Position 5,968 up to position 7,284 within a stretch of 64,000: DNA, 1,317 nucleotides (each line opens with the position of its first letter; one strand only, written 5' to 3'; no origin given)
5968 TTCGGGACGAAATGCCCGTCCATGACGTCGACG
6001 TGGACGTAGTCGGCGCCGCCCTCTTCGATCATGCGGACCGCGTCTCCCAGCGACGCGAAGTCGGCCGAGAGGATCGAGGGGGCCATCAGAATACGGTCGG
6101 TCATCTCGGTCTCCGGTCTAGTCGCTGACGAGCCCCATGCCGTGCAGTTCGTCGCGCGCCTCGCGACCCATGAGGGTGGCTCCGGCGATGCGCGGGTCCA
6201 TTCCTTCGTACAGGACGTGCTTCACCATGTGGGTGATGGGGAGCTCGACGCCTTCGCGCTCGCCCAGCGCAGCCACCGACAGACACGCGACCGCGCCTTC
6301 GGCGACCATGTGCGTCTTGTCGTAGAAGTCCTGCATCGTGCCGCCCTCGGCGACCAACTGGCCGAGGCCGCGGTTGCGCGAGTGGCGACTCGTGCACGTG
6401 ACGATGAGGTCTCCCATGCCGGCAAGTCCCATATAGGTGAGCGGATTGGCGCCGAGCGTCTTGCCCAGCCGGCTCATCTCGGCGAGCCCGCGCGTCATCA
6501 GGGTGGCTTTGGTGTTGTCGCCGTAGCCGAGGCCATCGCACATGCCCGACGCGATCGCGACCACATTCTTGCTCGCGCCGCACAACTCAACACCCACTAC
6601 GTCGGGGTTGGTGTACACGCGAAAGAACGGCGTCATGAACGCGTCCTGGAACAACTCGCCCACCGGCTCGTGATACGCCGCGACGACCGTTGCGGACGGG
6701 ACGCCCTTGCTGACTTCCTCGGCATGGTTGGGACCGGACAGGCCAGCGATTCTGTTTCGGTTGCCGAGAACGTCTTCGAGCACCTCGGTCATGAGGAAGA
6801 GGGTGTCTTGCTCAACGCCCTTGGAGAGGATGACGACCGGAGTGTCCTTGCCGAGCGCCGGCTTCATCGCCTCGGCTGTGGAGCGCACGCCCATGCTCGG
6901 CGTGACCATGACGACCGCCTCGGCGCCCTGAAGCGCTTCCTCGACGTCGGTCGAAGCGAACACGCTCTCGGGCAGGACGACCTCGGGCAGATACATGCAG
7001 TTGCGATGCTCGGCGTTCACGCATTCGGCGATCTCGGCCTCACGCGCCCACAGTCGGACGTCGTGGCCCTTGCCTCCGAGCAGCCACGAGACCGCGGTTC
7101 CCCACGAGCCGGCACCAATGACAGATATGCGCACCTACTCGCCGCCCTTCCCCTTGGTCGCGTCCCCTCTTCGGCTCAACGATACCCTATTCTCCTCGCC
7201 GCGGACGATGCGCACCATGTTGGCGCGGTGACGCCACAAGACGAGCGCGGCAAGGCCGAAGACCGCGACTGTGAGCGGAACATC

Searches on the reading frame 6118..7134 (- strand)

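Call 70: search_protein_families(library=pfam, proteins=[window:6118-7134:-], max_evalue=0.00001)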
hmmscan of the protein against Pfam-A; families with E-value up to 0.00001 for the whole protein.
window:6118-7134:- (338 aa): 4 families
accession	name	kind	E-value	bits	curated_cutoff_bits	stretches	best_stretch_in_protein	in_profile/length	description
PF07479.19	NAD_Gly3P_dh_C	-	1.2e-53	181.6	25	1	178-316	1-139/142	NAD-dependent glycerol-3-phosphate dehydrogenase C-terminus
PF01210.29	NAD_Gly3P_dh_N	-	1.8e-49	168.2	23.1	1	3-155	2-154/158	NAD-dependent glycerol-3-phosphate dehydrogenase N-terminus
PF20618.3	GPD_NAD_C_bact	-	4.1e-17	62.9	27.6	1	238-304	1-66/66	Bacterial GPD, NAD-dependent C-terminal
PF02558.23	ApbA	-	2.8e-11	43.7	22.2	1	3-110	1-106/150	Ketopantoate reductase PanE/ApbA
